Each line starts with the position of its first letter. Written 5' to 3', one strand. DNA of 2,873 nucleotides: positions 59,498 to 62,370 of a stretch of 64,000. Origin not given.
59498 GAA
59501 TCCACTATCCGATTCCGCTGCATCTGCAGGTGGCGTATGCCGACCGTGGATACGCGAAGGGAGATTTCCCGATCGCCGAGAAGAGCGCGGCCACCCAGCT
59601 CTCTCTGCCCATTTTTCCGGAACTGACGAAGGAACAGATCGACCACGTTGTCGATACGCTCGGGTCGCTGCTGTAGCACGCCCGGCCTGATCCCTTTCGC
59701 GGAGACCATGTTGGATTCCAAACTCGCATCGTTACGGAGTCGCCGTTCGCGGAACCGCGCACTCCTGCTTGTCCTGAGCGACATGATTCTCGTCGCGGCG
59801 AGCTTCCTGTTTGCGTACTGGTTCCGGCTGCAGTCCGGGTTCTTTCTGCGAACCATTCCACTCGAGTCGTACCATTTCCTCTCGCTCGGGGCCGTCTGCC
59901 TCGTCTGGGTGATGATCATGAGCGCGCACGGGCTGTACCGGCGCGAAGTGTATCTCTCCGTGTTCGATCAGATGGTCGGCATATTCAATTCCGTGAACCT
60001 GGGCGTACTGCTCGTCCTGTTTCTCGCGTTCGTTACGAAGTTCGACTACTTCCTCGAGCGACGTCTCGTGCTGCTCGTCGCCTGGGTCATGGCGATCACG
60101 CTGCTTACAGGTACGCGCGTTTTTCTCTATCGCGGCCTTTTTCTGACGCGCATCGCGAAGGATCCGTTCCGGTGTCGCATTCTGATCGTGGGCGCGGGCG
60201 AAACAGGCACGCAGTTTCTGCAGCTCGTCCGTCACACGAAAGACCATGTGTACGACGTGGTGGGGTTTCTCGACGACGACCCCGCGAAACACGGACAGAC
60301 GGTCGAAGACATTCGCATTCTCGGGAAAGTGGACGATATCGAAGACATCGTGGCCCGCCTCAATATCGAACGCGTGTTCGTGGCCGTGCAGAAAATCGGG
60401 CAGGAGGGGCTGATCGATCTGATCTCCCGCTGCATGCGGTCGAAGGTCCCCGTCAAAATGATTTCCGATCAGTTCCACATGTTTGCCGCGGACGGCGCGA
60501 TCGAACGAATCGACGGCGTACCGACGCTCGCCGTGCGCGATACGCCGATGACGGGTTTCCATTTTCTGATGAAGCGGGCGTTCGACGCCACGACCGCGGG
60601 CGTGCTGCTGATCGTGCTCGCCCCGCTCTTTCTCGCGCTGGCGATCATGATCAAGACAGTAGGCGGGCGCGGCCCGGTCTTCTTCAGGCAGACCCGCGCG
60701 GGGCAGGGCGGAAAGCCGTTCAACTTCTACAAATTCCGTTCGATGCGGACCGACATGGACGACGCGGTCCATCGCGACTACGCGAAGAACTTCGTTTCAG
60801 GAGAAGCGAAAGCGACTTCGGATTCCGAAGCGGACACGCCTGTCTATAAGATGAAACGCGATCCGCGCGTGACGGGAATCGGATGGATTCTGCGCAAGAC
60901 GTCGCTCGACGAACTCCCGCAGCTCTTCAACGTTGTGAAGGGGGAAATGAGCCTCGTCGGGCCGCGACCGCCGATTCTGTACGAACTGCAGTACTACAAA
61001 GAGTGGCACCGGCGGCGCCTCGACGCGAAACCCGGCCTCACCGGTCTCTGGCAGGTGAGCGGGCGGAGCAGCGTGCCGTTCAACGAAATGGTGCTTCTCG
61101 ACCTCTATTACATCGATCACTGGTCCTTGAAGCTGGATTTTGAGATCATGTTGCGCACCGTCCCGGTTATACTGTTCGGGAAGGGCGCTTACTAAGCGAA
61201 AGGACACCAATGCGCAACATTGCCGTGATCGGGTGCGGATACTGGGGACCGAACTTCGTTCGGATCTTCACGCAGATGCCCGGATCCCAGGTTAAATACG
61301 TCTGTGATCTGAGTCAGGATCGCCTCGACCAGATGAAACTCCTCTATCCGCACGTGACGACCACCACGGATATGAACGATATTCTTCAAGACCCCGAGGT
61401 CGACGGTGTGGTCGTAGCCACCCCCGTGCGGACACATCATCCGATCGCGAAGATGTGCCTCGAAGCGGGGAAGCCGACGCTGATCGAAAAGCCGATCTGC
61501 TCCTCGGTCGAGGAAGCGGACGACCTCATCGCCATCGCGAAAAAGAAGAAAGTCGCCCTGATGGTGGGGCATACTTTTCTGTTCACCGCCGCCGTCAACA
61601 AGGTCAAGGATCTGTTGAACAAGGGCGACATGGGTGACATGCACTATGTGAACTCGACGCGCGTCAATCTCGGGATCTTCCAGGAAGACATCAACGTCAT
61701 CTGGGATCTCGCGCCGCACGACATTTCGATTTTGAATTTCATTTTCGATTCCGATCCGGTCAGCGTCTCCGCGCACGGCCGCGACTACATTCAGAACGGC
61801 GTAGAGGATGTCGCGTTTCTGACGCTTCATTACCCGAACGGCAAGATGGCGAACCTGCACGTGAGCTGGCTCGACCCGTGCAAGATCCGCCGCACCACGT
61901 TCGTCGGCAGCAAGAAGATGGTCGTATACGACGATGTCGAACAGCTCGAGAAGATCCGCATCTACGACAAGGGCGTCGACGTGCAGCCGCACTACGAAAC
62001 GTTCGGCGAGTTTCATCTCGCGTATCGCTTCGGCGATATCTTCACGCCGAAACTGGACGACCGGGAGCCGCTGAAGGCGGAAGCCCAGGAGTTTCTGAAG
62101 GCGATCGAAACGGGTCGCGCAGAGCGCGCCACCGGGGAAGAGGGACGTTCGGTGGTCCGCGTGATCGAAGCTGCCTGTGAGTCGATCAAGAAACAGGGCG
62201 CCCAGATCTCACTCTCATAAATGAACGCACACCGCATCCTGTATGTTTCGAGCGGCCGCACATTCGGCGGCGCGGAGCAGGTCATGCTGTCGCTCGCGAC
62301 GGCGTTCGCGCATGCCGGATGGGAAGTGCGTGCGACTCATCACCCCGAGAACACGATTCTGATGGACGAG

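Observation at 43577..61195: Two different initiating phosphoglycosyl transferases in one Wzx/Wzy locus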

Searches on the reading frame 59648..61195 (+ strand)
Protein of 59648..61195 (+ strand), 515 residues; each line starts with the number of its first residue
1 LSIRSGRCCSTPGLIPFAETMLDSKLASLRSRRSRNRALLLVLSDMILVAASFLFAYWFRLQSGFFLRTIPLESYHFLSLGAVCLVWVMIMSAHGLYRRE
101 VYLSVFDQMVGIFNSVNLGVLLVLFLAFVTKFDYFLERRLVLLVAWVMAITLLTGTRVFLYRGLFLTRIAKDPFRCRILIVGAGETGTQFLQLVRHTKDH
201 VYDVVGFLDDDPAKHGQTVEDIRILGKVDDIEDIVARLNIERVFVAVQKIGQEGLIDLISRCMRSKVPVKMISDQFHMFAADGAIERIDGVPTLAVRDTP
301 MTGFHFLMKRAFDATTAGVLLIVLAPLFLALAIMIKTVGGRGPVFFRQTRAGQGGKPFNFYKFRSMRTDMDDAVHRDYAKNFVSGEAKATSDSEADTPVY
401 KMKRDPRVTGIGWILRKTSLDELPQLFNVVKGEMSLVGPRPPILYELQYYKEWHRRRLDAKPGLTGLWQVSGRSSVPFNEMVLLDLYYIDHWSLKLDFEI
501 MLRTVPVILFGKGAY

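Call 4: search_protein_families(library=pfam, proteins=[window:59648-61195:+])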
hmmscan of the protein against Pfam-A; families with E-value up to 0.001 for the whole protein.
window:59648-61195:+ (515 aa): 5 families
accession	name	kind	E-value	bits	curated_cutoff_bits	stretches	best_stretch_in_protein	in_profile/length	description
PF02397.22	Bac_transf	-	3.9e-64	215.9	27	1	309-509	1-178/179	Bacterial sugar transferase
PF13727.12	CoA_binding_3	-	3.4e-15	56.9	25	1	93-272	2-174/175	CoA-binding domain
PF01408.29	GFO_IDH_MocA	-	1.9e-05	25.8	24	1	177-249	2-72/120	Oxidoreductase family, NAD-binding Rossmann fold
PF02629.25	CoA_binding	-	0.00018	22.7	22.3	1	177-245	5-71/97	CoA binding domain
PF17836.7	PglD_N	-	0.00087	20.2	23.4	0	177-247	1-65/78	PglD N-terminal domain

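Call 6: search_protein_families(library=ncbifam, proteins=[window:59648-61195:+])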
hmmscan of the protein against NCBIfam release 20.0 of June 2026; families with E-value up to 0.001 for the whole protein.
window:59648-61195:+ (515 aa): 17 families
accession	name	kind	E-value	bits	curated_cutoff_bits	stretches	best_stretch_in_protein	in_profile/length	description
TIGR03025.1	EPS_sugtrans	subfamily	4.3e-126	421.7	295.55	1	43-515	1-445/445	exopolysaccharide biosynthesis polyprenyl glycosylphosphotransferase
TIGR03023.1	WcaJ_sugtrans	equivalog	1.9e-109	367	410.75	2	44-376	2-329/453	undecaprenyl-phosphate glucose phosphotransferase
TIGR03022.1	WbaP_sugtrans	subfamily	3.4e-96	323.3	403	1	41-515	1-456/456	undecaprenyl-phosphate galactose phosphotransferase WbaP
NF041877.1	EPS_EpsZ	equivalog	1.8e-81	274.1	800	1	40-514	10-458/459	exopolysaccharide biosynthesis polyisoprenyl-phosphate hexose-1-phosphate transferase EpsZ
TIGR03013.1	EpsB_2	subfamily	1e-67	229.2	393.35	2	45-372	3-317/443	TIGR03013 family XrtA/PEP-CTERM system glycosyltransferase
NF052601.1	undeca_RfbP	equivalog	5.4e-58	196.1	330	1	307-513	43-242/244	undecaprenyl-phosphate galactose phosphotransferase family protein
NF011751.0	PRK15204.1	equivalog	7.4e-55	186.4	907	1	78-515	60-476/476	undecaprenyl-phosphate galactose phosphotransferase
NF007518.0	PRK10124.1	equivalog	3.7e-54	184.2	684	2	67-375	39-339/464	undecaprenyl-phosphate glucose phosphotransferase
NF050817.1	PolSacchBiosHfsE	equivalog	4.7e-47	160.8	750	1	117-509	86-460/467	polysaccharide biosynthesis protein HfsE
NF045514.1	glycotran_HepC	equivalog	2e-24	86.1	140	1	307-446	115-216/220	heterocyst development glycosyltransferase HepC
TIGR03570.1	NeuD_NnaD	subfamily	7.1e-08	32.3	160.8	1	178-247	2-66/202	NeuD/PglB/VioB family sugar acetyltransferase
NF003995.0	PRK05472.2-4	subfamily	9e-07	28.6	126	1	175-249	83-155/213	redox-sensing transcriptional repressor Rex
NF003993.0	PRK05472.2-2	equivalog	3e-06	26.9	217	1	177-249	85-155/212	redox-sensing transcriptional repressor Rex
NF003996.0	PRK05472.2-5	equivalog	1.3e-05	25.1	138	1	176-250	78-150/209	redox-sensing transcriptional repressor Rex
NF003990.0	PRK05472.1-4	equivalog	0.00015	21.4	233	1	177-255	86-162/214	redox-sensing transcriptional repressor Rex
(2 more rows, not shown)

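Call 10: find_encoding_contigs(protein=window:59708-61195:+, flank=10000, max_places=6)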
Protein window:59708-61195:+ (495 aa): 2 contigs read that carry it; 1 place shown.
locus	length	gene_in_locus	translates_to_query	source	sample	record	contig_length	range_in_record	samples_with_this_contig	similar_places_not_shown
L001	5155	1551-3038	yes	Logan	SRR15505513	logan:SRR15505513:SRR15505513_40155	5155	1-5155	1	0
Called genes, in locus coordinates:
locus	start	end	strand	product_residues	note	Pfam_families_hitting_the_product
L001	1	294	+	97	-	?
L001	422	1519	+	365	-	PF00155:Aminotran_1_2 (weak), PF01212:Beta_elim_lyase (weak), PF01041:DegT_DnrJ_EryC1, PF00266:Aminotran_5 (weak), PF01053:Cys_Met_Meta_PP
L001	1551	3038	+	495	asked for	PF13727:CoA_binding_3, PF01408:GFO_IDH_MocA (faint), PF02397:Bac_transf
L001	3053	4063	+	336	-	PF01408:GFO_IDH_MocA, PF02894:GFO_IDH_MocA_C, PF22725:GFO_IDH_MocA_C3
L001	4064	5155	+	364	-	PF13439:Glyco_transf_4, PF13579:Glyco_trans_4_4, PF20706:GT4-conflict, PF00534:Glycos_transf_1, PF13692:Glyco_trans_1_4, PF13524:Glyco_trans_1_2 (weak)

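Call 20: search_solved_structures(query=window:59708-61195:+, show_alignments=2)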
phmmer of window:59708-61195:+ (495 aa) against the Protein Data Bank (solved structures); distinct sequences matched with E-value up to 0.001: 8.
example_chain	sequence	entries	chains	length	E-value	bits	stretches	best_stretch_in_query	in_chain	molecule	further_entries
30us_A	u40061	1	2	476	1.4e-52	182.3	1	55-495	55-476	UDP-Gal::undecaprenolphosphate Gal-1-P transferase WbaP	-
30wc_A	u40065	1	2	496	1.6e-52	182.1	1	55-495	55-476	Undecaprenyl-phosphate galactose phosphotransferase WbaP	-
9s8l_A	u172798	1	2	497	2.1e-52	181.8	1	55-495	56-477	UDP-Gal::undecaprenolphosphate Gal-1-P transferase WbaP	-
9s7s_A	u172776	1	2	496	2.1e-52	181.8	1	55-495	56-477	UDP-Gal::undecaprenolphosphate Gal-1-P transferase WbaP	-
8t53_A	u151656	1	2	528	5e-48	167.3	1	21-495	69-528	Undecaprenyl-phosphate galactose phosphotransferase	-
8e37_B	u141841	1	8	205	1.8e-31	112.7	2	375-493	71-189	N,N'-diacetylbacilliosaminyl-1-phosphate transferase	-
8g1n_A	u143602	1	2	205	3.9e-31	111.6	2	382-492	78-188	N,N'-diacetylbacilliosaminyl-1-phosphate transferase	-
3nkl_A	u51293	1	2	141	0.0002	23.5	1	156-238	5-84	UDP-D-quinovosamine 4-dehydrogenase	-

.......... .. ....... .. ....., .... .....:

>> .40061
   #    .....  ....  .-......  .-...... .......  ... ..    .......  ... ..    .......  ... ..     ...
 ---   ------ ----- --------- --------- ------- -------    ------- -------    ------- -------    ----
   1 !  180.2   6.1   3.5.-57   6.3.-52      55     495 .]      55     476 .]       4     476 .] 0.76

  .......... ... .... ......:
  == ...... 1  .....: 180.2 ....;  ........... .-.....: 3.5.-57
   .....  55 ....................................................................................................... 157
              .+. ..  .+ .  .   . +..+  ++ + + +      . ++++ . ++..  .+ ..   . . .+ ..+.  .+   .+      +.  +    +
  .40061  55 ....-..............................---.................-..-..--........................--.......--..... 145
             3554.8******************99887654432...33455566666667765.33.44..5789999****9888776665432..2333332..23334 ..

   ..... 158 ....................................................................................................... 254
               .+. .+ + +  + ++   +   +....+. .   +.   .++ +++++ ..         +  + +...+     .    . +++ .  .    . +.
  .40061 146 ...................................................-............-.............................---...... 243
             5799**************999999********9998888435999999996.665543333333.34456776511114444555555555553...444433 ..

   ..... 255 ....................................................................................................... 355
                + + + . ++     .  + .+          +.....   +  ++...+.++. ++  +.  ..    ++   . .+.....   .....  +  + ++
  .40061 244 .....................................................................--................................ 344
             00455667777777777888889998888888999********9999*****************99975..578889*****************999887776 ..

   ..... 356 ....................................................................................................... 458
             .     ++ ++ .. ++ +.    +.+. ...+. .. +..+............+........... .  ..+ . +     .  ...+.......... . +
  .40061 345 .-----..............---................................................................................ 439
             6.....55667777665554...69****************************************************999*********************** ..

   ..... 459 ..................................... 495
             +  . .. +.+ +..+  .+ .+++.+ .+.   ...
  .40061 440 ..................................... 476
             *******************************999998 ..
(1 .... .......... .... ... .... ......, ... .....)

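Call 49: find_related_loci(query=A3, collection=metagenome_contigs, flank=10000)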
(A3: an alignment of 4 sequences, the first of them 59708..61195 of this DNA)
Query A3 (495 aa) in metagenome_contigs; peptide patterns used: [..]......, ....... (x = any residue, [..] = any of these).
429 stretches matched a pattern; 295 encode a relative of the query (tblastn E <= 1e-3); the best 80 are kept; 80 distinct loci.
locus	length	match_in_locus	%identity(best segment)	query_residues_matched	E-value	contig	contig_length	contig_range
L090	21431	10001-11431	65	18-495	0e+0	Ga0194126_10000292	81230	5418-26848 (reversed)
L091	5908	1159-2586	63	19-495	0e+0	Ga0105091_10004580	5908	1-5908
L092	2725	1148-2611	50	13-495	3e-163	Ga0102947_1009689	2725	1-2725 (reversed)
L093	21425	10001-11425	50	20-495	3e-153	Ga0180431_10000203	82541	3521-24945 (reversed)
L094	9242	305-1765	49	13-495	4e-145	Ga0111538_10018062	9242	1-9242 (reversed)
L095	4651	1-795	68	230-495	3e-121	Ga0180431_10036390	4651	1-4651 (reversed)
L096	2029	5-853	56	213-495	3e-108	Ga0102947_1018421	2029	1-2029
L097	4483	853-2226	34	25-495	4e-79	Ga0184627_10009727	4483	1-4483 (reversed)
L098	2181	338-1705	34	18-494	4e-73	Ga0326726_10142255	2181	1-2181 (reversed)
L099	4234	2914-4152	33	66-495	8e-71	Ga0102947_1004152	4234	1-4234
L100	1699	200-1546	33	22-494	5e-73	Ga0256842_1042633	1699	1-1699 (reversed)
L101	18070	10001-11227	34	63-494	4e-67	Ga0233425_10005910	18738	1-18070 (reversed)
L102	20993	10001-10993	38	149-494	7e-64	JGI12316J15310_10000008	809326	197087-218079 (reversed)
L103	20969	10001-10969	38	158-494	5e-63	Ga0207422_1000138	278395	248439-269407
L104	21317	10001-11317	33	33-494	3e-63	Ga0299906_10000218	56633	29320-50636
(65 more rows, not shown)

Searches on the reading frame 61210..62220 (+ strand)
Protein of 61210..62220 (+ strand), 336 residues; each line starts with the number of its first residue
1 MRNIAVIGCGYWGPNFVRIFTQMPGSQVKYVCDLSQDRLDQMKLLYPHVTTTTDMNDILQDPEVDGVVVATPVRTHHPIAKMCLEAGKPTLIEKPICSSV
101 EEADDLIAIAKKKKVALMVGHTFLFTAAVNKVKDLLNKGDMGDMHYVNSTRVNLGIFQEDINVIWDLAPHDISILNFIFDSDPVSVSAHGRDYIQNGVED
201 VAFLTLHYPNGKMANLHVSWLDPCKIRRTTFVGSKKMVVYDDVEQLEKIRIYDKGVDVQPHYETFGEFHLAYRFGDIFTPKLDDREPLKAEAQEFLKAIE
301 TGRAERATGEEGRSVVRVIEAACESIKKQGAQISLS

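Call 4: search_protein_families(library=pfam, proteins=[window:61210-62220:+])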
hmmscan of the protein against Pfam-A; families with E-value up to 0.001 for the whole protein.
window:61210-62220:+ (336 aa): 3 families
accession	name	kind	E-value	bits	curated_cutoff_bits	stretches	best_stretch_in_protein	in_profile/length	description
PF01408.29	GFO_IDH_MocA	-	1.6e-25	90.6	24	1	3-121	2-120/120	Oxidoreductase family, NAD-binding Rossmann fold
PF22725.1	GFO_IDH_MocA_C3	-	5.4e-17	62.4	27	1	130-238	2-123/124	GFO/IDH/MocA C-terminal domain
PF02894.22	GFO_IDH_MocA_C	-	9e-14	52.2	22.9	1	164-329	43-213/218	Oxidoreductase family, C-terminal alpha/beta domain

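Call 6: search_protein_families(library=ncbifam, proteins=[window:61210-62220:+])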
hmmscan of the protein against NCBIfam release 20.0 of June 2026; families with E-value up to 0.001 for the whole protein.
window:61210-62220:+ (336 aa): 10 families
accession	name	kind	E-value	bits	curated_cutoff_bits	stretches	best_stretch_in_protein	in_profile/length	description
NF040723.1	UDP-GlcNAcDh_Arch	equivalog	1.8e-53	182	450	2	4-255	3-250/302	UDP-N-acetylglucosamine 3-dehydrogenase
TIGR04380.1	myo_inos_iolG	equivalog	3.6e-36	124.7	355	1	3-329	3-326/330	inositol 2-dehydrogenase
NF008607.0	PRK11579.1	subfamily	8.8e-21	74.3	330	1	5-235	8-244/346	oxidoreductase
NF052479.1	LevoglcsnDh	equivalog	1.4e-18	66.7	650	1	4-150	6-160/386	levoglucosan dehydrogenase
NF041392.1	XylDh_Gfo6_Halo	equivalog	1.3e-17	63.6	350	1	4-152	19-171/350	D-xylose 1-dehydrogenase Gfo6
NF007574.0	PRK10206.1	equivalog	1.7e-16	60.2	352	1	41-149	43-151/345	oxidoreductase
NF058561.1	BT_2158_fam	equivalog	2.2e-14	52.9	750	1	3-149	37-182/487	glycoside 3-dehydrogenase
NF052679.1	InsChiInosDhIolG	equivalog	2.5e-14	53.1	540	1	3-188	4-194/343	bifunctional inositol 2-dehydrogenase/D-chiro-inositol 1-dehydrogenase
NF058563.1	BT_2159_fam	equivalog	6.7e-13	48.4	650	1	3-149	2-148/350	disaccharide 3-dehydrogenase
TIGR00872.1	gnd_rel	equivalog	0.00019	20.8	297.2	0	109-163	57-114/299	phosphogluconate dehydrogenase (NAD(+)-dependent, decarboxylating)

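Call 56: search_solved_structures(query=window:61210-62220:+, max_evalue=1e-10)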
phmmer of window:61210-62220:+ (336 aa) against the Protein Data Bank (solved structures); distinct sequences matched with E-value up to 1e-10: 31.
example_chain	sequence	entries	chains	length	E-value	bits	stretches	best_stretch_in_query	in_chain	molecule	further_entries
3c1a_A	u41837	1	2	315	6.4e-26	94.4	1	4-243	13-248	Putative oxidoreductase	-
3e82_A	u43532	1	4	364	6.7e-21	77.9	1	3-247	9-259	Putative oxidoreductase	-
7bvj_A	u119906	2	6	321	4.3e-19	72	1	62-317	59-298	Oxidoreductase, NAD-binding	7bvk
3ezy_A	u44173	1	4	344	8.4e-17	64.4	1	4-328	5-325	Dehydrogenase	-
3i23_A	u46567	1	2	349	9e-17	64.4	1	27-148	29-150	Oxidoreductase, Gfo/Idh/MocA family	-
3fd8_A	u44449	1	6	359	9.6e-17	64.3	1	27-148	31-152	Oxidoreductase, Gfo/Idh/MocA family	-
3fhl_A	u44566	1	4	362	1.6e-16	63.5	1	42-150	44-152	Putative oxidoreductase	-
6nor_A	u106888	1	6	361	1.7e-16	63.5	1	3-240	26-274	Putative NAD dependent dehydrogenase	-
3gdo_A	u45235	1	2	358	1.9e-16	63.3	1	31-329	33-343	Uncharacterized oxidoreductase yvaA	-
3gfg_A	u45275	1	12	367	2.1e-16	63.1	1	31-329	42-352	Uncharacterized oxidoreductase yvaA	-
3hnp_A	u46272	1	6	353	5.8e-16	61.7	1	49-149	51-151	Oxidoreductase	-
7xr9_A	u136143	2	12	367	1e-14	57.6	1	4-150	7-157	DgpA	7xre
6z3b_B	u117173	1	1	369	7.2e-14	54.8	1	4-152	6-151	Gfo/Idh/MocA family oxidoreductase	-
6z3b_A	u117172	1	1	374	7.4e-14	54.8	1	4-152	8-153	Gfo/Idh/MocA family oxidoreductase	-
3evn_A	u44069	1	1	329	7.4e-14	54.8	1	53-216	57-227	Oxidoreductase, Gfo/Idh/MocA family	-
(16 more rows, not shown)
